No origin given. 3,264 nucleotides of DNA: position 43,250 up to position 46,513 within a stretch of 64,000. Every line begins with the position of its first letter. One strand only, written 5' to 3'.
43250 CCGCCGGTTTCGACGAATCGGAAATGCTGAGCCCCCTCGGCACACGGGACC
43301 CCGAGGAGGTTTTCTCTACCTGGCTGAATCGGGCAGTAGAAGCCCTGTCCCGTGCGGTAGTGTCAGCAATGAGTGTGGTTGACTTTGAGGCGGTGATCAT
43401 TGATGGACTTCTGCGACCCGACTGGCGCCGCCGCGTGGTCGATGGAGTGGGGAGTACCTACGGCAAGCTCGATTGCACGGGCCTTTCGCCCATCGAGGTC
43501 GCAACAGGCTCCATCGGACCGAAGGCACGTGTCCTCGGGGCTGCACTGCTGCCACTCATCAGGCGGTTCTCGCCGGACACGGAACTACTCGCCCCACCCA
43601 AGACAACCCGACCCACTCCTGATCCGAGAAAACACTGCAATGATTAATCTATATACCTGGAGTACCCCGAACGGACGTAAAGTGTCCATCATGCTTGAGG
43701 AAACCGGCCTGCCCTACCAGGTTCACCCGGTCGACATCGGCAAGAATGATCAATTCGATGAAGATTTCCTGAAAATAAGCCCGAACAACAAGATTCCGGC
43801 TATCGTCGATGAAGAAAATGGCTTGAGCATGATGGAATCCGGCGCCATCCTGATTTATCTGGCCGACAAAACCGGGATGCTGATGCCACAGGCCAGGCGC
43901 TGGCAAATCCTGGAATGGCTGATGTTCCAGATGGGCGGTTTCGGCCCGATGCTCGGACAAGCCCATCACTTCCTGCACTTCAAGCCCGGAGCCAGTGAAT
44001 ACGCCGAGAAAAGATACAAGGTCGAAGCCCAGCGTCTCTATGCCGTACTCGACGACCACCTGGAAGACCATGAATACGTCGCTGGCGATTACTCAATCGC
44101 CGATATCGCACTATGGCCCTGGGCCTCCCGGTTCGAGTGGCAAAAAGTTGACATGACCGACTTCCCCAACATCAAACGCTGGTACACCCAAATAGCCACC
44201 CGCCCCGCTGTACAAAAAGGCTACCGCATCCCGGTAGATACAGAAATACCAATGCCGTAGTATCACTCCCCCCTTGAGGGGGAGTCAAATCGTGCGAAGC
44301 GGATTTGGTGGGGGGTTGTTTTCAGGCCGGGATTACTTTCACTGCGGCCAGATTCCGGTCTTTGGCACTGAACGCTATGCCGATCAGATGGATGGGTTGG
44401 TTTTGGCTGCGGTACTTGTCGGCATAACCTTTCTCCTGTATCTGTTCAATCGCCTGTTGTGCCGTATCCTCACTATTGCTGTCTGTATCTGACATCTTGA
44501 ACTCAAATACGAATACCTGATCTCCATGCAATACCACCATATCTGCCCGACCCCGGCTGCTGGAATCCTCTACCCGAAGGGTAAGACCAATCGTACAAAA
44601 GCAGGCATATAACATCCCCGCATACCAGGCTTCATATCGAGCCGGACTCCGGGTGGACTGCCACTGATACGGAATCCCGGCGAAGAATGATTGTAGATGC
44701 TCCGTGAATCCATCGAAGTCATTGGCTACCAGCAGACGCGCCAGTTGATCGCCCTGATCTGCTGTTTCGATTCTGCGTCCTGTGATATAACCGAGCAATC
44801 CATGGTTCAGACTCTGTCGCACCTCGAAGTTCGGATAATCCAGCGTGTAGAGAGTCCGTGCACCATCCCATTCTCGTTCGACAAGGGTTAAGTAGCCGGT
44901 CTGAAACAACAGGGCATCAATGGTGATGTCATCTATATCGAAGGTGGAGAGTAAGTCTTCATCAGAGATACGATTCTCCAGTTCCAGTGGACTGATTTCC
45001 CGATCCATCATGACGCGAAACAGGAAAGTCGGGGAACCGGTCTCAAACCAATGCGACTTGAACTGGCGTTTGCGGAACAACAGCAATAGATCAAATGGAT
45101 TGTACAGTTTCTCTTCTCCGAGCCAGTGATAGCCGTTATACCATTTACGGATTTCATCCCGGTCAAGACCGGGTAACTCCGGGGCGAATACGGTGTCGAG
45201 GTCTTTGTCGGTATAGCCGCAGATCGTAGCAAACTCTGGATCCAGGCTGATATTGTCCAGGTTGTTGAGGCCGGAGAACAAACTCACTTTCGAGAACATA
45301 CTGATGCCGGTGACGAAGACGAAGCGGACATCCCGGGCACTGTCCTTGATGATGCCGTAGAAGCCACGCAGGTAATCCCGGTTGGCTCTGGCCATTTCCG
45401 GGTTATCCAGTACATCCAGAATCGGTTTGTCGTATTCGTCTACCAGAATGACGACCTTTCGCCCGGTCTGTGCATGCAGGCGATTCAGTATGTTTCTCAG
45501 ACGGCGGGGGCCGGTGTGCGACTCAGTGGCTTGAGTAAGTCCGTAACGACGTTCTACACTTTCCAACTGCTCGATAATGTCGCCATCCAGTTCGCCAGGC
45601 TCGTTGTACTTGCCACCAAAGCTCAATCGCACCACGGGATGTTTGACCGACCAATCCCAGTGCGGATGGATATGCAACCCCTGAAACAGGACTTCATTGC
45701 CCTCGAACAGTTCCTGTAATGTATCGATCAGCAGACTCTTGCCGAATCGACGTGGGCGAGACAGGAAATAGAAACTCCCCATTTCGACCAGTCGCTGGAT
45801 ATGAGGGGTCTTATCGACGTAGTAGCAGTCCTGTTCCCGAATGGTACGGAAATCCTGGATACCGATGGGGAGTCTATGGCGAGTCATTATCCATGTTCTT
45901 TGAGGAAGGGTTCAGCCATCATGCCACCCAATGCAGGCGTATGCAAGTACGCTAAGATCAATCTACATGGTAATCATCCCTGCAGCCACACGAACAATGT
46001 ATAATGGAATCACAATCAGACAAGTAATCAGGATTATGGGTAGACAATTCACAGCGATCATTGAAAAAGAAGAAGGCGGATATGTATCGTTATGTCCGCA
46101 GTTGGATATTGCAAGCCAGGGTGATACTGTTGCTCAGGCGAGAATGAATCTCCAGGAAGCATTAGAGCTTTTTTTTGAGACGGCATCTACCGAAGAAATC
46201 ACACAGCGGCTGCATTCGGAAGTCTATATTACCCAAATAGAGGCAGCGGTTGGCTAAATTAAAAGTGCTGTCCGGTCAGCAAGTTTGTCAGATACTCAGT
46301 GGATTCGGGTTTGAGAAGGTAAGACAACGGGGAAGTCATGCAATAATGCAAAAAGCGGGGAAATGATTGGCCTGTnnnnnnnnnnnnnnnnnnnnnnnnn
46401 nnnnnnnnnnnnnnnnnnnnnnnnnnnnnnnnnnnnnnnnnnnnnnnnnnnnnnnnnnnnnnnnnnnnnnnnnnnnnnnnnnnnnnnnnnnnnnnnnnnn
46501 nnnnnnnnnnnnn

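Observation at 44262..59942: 15.7-kb single-strand island made almost entirely of three multi-copy families of unknown function plus REP hairpins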

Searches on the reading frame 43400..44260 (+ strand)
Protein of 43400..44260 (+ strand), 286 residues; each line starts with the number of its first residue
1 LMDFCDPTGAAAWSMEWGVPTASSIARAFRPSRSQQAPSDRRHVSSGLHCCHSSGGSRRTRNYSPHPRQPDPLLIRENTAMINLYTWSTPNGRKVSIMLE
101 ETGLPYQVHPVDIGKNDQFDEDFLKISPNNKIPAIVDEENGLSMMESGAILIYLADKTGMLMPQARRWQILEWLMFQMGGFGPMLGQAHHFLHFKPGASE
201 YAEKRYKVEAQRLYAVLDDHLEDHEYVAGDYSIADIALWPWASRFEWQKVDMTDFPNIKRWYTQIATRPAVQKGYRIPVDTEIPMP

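Call 4: search_protein_families(library=pfam, proteins=[window:43400-44260:+], max_evalue=0.1)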
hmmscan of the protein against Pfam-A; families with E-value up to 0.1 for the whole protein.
window:43400-44260:+ (286 aa): 6 families
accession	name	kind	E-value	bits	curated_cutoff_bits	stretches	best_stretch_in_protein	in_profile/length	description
PF02798.26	GST_N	-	6.3e-14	52.5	20.9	1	83-155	4-75/76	Glutathione S-transferase, N-terminal domain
PF13409.12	GST_N_2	-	7.4e-14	52.5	25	1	90-156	3-69/70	Glutathione S-transferase, N-terminal domain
PF13417.12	GST_N_3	-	7.6e-14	52.3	22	1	84-157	1-70/75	Glutathione S-transferase, N-terminal domain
PF00043.30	GST_C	-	5.1e-09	36.7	20.7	1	186-269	6-93/93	Glutathione S-transferase, C-terminal domain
PF13410.11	GST_C_2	-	7.8e-07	29.5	24.9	1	207-262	8-67/69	Glutathione S-transferase, C-terminal domain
PF14497.11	GST_C_3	-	4.6e-05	24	21.6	1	202-273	24-99/104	Glutathione S-transferase, C-terminal domain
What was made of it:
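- Checked: A GST gene ends at 44260 and moaA ends at 59943 (Pfam, call 4).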

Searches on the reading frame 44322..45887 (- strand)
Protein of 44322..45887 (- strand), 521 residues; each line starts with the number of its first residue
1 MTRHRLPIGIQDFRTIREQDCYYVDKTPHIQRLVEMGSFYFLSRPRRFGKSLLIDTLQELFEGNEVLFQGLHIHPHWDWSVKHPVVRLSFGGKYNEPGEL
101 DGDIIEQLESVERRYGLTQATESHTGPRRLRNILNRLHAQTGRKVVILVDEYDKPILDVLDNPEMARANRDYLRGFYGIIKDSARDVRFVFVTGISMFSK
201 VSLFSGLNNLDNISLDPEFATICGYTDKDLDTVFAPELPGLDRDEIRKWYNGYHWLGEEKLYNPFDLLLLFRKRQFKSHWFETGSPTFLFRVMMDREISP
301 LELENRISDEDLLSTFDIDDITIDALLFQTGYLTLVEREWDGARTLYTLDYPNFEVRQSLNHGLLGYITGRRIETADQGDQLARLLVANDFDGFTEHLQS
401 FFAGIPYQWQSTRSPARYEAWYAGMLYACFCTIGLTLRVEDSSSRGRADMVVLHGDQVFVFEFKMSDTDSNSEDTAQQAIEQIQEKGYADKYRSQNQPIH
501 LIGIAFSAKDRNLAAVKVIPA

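Call 4: search_protein_families(library=pfam, proteins=[window:44322-45887:-], max_evalue=0.1)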
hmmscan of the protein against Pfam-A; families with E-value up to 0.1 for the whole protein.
window:44322-45887:- (521 aa): 3 families
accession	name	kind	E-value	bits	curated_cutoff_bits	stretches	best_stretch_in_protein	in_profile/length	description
PF09820.16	AAA-ATPase_like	-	6.4e-63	212.6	26.1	1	7-204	1-201/201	Predicted AAA-ATPase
PF08011.17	PDDEXK_9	-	1.6e-22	79.9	25.5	1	418-513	2-102/105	PD-(D/E)XK nuclease superfamily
PF13401.12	AAA_22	-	0.03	15.1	27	1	47-162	15-97/130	AAA domain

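Call 5: search_protein_families(library=ncbifam, proteins=[window:44322-45887:-], max_evalue=0.1)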
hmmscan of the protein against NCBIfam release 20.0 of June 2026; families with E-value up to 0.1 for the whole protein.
window:44322-45887:- (521 aa): 0 families

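Call 34: search_protein_families(library=padloc, proteins=[window:44322-45887:-], max_evalue=0.01)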
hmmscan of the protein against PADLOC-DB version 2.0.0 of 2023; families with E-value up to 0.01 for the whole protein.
window:44322-45887:- (521 aa): 2 families
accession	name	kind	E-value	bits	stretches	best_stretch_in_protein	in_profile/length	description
PDLC03853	LmuA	-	0.00043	17.1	1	437-487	542-593/655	-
PDLC05014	PDC-S41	-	0.0013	15.1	1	446-487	72-113/657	-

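Call 35: search_protein_families(library=phrogs, proteins=[window:44322-45887:-], max_evalue=0.01)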
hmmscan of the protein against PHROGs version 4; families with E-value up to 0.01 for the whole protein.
window:44322-45887:- (521 aa): 0 families

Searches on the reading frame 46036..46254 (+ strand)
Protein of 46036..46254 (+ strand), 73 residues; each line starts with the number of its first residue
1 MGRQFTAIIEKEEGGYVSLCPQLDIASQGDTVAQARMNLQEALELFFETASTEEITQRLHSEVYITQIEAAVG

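Call 46: search_protein_families(library=pfam, proteins=[window:46036-46254:+], max_evalue=0.1)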
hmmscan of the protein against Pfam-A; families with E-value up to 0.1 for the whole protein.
seq(73 aa): 4 families
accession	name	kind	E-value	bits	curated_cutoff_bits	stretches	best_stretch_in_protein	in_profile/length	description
PF24113.1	DUF7387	-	0.004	17.9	27.9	1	25-58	33-64/85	Family of unknown function (DUF7387)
PF21748.3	UPF0150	-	0.004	17.5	27.3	1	12-45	17-51/64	UPF0150-like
PF01813.22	ATP-synt_D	-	0.0041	17.4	25.7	1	22-67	110-155/196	ATP synthase subunit D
PF15919.11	HicB_lk_antitox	-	0.014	16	27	1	8-55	4-53/123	HicB_like antitoxin of bacterial toxin-antitoxin system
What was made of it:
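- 46036..46254 (+): hicB-like antitoxin gene, intact, on the opposite strand. Weak UPF0150/HicB_lk hits (call 46).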

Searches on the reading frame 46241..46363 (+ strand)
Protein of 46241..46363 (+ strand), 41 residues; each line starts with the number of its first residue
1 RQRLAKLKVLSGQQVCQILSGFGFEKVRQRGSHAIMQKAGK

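Call 46: search_protein_families(library=pfam, proteins=[window:46241-46363:+], max_evalue=0.1)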
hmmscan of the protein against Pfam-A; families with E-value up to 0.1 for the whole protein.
seq(41 aa): 1 family
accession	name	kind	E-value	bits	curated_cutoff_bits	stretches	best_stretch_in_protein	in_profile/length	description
PF07927.17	HicA_toxin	-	1.9e-07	31.5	27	1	12-40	1-29/58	HicA toxin of bacterial toxin-antitoxin,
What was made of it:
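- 46250..46363 (+): Truncated hicA. It covers profile positions 1-29 of 58 and marks the real left boundary of the array. HicA_toxin 1.9e-07, 31.5 bits (call 46).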
